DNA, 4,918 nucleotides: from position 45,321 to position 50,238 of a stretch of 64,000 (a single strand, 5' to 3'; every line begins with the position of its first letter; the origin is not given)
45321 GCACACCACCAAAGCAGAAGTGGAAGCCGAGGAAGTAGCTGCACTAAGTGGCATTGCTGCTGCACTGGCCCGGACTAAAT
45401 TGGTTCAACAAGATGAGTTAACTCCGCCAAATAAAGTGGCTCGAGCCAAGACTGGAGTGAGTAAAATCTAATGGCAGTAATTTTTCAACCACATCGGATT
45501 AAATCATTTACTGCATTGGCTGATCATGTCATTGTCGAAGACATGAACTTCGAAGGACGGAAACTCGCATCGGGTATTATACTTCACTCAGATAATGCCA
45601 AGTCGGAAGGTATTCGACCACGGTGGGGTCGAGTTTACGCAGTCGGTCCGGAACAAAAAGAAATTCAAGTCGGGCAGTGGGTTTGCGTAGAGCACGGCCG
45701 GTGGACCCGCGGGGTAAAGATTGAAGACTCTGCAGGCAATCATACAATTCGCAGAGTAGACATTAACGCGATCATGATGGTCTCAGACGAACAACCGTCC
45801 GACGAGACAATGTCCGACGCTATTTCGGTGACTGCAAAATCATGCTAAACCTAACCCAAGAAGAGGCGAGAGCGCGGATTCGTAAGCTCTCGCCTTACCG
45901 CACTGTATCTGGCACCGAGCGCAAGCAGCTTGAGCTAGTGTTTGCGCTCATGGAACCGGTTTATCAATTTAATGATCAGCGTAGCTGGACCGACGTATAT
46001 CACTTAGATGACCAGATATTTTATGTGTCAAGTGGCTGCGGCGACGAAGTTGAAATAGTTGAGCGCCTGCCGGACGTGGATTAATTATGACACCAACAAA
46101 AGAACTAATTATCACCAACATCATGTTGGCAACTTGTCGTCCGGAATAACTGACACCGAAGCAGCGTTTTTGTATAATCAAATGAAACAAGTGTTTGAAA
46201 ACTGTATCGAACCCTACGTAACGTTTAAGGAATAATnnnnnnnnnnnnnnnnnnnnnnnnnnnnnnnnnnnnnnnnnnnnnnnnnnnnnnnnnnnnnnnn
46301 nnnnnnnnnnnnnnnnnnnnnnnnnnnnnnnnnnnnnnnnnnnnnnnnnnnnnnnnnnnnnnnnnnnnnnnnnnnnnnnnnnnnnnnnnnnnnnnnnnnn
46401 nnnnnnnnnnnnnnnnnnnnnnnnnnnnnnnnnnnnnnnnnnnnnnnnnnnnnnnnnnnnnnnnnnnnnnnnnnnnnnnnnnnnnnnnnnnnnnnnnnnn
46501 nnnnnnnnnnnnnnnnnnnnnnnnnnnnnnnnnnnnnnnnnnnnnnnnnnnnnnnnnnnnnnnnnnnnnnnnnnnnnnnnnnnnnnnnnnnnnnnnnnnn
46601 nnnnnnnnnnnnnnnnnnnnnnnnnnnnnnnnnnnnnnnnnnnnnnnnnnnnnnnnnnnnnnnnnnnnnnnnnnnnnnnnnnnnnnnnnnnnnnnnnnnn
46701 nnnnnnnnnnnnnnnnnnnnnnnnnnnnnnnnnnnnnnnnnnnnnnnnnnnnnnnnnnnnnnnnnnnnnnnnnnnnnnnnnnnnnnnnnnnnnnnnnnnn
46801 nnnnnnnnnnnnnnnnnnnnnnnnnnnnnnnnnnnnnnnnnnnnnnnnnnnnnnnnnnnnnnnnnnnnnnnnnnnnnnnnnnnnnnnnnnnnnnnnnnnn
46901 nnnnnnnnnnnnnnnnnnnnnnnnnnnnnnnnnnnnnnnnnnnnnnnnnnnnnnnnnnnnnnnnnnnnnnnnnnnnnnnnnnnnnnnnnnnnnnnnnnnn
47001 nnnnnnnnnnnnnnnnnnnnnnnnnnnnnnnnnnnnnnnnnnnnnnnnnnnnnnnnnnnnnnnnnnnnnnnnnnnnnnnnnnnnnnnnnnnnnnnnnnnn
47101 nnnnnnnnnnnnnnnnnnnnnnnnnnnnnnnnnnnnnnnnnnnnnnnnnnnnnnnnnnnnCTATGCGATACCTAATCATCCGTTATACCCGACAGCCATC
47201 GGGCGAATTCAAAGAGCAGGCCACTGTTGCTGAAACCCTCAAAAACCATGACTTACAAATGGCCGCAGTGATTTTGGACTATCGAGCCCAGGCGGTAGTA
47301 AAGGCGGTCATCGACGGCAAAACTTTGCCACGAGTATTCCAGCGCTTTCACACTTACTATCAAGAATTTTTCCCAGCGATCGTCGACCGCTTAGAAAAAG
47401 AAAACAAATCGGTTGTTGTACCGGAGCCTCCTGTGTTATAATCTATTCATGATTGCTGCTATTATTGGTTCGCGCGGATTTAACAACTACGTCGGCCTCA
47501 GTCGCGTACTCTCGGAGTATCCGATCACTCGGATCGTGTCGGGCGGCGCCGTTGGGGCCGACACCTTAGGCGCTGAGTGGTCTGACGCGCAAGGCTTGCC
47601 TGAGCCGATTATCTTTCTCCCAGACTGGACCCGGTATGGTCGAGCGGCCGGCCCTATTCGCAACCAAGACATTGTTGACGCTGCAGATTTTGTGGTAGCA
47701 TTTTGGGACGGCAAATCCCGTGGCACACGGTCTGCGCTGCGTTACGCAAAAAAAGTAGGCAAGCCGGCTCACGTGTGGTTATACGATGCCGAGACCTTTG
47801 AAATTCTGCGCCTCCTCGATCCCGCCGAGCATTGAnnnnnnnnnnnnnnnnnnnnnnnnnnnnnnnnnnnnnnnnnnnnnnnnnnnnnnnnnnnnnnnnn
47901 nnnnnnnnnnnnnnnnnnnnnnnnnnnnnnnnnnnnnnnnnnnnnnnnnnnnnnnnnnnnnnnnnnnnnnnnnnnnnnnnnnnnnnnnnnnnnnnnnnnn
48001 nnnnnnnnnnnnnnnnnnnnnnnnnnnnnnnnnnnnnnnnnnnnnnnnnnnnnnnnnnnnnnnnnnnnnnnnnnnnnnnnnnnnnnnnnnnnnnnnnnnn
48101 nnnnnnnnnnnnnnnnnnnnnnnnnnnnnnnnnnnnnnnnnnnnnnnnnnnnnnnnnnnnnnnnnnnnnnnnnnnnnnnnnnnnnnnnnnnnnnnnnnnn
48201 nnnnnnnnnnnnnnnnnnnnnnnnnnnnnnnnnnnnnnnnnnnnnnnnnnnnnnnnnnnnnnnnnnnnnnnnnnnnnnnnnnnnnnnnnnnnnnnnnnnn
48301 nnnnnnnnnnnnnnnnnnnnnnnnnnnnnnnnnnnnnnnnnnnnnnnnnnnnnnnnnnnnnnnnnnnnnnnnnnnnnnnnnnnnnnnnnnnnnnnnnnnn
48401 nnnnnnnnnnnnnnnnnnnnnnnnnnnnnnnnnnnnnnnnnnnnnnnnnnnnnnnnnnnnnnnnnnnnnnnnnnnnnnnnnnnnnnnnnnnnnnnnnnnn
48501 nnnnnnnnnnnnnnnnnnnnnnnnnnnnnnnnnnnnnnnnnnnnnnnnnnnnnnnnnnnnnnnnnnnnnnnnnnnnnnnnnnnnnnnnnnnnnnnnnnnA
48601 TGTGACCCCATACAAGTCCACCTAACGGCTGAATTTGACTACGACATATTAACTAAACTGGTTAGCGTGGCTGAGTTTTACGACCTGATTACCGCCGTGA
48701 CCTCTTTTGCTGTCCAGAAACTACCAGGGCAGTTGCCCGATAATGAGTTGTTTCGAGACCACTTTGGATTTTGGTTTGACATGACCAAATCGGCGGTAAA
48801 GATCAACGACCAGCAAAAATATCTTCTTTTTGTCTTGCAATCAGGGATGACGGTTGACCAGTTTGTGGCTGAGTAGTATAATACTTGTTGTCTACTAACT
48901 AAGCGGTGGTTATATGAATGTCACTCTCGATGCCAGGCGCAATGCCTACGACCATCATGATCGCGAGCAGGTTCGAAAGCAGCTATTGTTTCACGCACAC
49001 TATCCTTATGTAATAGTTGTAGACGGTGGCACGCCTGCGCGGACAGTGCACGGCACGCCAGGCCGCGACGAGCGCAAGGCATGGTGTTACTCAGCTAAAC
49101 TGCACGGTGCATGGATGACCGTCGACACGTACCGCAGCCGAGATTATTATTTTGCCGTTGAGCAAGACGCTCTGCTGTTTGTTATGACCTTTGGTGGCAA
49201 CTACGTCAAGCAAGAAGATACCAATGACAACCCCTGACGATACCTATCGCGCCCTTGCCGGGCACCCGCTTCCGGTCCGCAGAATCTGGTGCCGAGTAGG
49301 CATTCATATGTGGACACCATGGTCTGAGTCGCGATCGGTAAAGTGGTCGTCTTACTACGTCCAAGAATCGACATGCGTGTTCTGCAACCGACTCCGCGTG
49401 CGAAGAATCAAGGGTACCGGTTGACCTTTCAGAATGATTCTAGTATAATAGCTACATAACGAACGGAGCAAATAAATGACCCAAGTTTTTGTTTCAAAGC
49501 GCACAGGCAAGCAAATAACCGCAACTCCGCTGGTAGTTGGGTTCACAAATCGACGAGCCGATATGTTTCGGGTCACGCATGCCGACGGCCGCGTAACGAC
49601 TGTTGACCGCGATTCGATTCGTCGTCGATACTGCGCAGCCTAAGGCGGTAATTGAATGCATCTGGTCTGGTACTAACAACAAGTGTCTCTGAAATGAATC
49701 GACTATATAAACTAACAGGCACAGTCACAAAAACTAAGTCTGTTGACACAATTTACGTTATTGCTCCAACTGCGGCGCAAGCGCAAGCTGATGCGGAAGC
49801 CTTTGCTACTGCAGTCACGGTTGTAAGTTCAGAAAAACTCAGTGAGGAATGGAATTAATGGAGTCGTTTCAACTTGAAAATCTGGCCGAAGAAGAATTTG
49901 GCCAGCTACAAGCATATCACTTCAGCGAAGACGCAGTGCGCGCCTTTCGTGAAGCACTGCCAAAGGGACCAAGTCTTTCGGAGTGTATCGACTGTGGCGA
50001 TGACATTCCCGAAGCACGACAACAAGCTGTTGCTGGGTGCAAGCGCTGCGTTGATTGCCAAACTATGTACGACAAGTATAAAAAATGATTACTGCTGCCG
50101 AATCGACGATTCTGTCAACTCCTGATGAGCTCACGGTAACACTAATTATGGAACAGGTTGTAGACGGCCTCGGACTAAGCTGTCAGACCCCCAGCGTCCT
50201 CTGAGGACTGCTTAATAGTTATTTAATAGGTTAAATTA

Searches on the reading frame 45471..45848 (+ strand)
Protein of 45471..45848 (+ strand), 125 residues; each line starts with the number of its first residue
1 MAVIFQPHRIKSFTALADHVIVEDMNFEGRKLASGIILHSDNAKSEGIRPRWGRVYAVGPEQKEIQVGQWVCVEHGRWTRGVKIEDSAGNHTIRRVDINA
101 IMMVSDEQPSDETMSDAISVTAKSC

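Call 6: search_protein_families(library=pfam, proteins=[window:45471-45848:+], max_evalue=0.01)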
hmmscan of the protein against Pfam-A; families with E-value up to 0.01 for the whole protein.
window:45471-45848:+ (125 aa): 1 family
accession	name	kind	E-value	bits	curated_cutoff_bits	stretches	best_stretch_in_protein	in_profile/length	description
PF00166.26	Cpn10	-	1.9e-05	25.1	21.1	1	13-76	2-69/93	Chaperonin 10 Kd subunit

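Call 9: search_protein_families(library=phrogs, proteins=[window:45471-45848:+], max_evalue=0.001)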
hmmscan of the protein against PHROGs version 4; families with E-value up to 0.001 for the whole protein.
window:45471-45848:+ (125 aa): 1 family
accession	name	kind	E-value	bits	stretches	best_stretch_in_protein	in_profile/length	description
phrog_931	-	head and packaging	3.8e-14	53.5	1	11-89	4-84/109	head morphogenesis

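Call 59: search_protein_families(library=ncbifam, proteins=[window:45471-45848:+], max_evalue=0.01)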
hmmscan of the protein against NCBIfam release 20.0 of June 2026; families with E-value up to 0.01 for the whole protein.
window:45471-45848:+ (125 aa): 2 families
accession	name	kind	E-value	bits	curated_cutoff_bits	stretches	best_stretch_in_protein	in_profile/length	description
NF001537.0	PRK00364.3-3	equivalog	2.8e-05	24.3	109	1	13-72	3-57/86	co-chaperone GroES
NF001530.0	PRK00364.1-6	equivalog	0.0025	17.7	136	1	13-64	11-57/104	co-chaperone GroES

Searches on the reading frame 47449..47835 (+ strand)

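Call 80: search_protein_families(library=pfam, proteins=[window:47449-47835:+], max_evalue=0.001)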
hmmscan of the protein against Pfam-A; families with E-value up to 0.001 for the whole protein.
window:47449-47835:+ (128 aa): 1 family
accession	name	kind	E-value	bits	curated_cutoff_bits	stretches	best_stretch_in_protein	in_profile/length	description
PF10686.14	YAcAr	-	1.9e-09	37.7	28.2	1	4-63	4-66/66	YspA, cpYpsA-related SLOG family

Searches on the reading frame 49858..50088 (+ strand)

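Call 80: search_protein_families(library=pfam, proteins=[window:49858-50088:+], max_evalue=0.001)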
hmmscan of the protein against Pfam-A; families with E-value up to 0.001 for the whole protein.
window:49858-50088:+ (76 aa): 1 family
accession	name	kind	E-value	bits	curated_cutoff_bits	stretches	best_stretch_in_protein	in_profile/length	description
PF01258.23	zf-dskA_traR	-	2.2e-11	44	24.9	1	41-69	4-32/36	Prokaryotic dksA/traR C4-type zinc finger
